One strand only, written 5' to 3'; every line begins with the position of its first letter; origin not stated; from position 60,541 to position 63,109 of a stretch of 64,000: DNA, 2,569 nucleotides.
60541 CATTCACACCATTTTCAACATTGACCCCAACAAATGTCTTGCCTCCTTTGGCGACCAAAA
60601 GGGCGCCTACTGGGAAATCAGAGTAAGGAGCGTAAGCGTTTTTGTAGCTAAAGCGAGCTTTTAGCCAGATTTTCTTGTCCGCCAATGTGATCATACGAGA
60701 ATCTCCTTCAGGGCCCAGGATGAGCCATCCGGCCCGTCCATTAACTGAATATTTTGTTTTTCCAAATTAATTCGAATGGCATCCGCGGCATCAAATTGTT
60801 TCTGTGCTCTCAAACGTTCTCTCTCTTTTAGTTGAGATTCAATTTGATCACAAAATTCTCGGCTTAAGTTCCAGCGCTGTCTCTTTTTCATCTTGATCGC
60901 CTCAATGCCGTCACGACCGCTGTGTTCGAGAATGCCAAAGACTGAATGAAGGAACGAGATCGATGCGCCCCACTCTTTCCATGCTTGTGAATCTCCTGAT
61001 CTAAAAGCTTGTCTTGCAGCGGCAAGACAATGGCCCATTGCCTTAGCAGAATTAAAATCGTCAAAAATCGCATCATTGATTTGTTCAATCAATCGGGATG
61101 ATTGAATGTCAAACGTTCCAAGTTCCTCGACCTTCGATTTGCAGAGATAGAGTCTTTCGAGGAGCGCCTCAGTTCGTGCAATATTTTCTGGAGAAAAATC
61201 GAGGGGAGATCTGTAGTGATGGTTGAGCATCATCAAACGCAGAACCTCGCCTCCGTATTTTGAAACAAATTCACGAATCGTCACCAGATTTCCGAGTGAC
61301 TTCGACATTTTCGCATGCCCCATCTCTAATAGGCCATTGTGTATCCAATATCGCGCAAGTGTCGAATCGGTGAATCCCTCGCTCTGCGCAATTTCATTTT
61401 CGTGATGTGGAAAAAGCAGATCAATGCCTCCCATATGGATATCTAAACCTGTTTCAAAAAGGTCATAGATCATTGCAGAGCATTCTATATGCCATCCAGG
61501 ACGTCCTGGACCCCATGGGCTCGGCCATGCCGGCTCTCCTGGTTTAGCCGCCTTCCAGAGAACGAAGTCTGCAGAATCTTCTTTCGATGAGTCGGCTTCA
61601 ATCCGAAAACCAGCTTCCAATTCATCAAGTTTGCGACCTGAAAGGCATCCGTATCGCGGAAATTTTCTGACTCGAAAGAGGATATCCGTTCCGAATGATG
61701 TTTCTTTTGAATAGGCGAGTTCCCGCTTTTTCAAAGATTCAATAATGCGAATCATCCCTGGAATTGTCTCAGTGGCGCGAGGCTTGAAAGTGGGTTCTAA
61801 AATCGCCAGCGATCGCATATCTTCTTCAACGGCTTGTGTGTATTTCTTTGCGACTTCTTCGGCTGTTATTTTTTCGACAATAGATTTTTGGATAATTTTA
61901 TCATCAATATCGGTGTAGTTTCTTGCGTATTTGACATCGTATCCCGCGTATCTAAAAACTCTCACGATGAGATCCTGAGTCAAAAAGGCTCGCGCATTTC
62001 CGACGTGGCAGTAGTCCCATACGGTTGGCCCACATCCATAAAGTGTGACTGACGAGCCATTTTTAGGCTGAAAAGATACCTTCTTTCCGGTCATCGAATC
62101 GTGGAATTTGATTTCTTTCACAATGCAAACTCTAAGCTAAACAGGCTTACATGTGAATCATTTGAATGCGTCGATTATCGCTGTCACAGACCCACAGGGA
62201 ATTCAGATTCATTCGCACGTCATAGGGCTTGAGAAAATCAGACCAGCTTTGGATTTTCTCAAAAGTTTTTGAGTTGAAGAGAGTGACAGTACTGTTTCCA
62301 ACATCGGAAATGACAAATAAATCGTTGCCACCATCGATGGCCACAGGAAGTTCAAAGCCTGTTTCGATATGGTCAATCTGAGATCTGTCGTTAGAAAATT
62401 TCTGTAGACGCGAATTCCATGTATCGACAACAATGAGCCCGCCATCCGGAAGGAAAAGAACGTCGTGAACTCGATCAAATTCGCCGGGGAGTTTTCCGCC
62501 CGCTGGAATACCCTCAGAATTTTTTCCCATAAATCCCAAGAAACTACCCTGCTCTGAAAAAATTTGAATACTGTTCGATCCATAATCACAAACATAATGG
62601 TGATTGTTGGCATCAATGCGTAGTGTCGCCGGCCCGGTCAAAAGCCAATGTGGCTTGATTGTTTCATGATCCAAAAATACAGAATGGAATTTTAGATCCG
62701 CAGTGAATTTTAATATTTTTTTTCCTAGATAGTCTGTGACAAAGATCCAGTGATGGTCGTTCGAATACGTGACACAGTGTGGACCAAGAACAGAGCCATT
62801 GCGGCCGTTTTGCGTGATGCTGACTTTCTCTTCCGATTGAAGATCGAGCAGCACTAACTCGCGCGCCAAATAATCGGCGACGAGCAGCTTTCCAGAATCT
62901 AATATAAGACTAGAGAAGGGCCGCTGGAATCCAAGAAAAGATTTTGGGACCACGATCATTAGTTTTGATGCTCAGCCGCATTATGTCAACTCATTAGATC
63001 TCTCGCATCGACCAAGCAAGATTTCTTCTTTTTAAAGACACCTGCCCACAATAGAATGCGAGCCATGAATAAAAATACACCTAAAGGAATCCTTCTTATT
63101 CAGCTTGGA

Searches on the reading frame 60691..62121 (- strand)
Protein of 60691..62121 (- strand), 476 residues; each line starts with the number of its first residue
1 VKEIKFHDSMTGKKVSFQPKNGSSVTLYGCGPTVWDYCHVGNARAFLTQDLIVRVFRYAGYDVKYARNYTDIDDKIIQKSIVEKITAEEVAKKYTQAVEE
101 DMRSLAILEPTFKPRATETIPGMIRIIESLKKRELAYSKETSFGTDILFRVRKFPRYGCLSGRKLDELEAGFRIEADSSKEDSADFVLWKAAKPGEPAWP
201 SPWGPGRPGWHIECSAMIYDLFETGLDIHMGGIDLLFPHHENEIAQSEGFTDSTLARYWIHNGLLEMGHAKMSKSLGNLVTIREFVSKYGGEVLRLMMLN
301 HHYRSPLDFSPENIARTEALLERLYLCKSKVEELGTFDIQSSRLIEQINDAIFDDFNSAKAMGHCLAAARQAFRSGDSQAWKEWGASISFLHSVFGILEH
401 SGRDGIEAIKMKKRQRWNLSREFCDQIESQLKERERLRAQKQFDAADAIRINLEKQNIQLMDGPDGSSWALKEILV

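Call 62: search_protein_families(library=pfam, proteins=[window:60691-62121:-], max_evalue=0.001)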
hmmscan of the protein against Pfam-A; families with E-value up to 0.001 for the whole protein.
window:60691-62121:- (476 aa): 4 families
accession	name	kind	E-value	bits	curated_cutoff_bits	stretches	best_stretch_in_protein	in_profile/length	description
PF01406.26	tRNA-synt_1e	-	3.3e-115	385.1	27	1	17-317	2-299/301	tRNA synthetases class I (C) catalytic domain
PF09334.17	tRNA-synt_1g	-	1.2e-10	41.2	20.1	1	37-139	13-116/391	tRNA synthetases class I (M)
PF00133.28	tRNA-synt_1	-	3.4e-09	36.4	22.7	1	227-305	330-409/414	tRNA synthetases class I (I, L, M and V)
PF01921.24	tRNA-synt_1f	-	1.3e-07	31.3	27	1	267-316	278-327/360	tRNA synthetases class I (K)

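Call 79: list_cluster_members(proteins=[P0124, P0123, P0122, window:60691-62121:-, window:23706-25649:+])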
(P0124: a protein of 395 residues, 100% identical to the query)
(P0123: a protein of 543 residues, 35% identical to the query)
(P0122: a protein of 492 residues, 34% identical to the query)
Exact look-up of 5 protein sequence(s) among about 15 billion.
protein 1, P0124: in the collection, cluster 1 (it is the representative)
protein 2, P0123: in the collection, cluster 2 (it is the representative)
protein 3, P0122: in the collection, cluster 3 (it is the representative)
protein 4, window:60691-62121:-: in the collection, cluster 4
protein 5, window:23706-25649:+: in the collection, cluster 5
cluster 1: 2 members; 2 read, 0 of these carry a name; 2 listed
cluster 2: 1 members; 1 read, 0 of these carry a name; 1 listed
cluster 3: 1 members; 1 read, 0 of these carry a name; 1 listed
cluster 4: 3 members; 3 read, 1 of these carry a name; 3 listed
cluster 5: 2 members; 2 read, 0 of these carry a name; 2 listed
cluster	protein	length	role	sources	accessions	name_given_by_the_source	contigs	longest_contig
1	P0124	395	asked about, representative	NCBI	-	-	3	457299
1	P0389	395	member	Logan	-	-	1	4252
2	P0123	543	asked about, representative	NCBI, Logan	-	-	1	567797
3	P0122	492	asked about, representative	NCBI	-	-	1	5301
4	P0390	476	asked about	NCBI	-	-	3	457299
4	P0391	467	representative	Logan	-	-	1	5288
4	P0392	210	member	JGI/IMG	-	cysteinyl-tRNA synthetase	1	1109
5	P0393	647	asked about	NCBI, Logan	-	-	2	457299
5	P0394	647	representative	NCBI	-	-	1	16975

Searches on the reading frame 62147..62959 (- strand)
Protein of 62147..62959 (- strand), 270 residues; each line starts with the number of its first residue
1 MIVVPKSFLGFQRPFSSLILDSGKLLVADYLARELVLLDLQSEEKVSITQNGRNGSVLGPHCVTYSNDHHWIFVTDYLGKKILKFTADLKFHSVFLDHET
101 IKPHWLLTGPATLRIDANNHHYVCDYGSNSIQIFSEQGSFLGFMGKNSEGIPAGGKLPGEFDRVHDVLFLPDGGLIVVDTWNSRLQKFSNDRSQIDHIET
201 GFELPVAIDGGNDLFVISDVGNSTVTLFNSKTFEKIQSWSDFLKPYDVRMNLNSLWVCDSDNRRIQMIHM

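Call 62: search_protein_families(library=pfam, proteins=[window:62147-62959:-], max_evalue=0.001)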
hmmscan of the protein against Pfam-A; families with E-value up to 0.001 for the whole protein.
window:62147-62959:- (270 aa): 2 families
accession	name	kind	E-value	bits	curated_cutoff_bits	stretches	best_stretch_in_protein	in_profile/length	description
PF01436.27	NHL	-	2.8e-17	62.2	20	1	161-188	1-28/28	NHL repeat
PF08450.18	SGL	-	0.00011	22.3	26.3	0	59-140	135-216/246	SMP-30/Gluconolactonase/LRE-like region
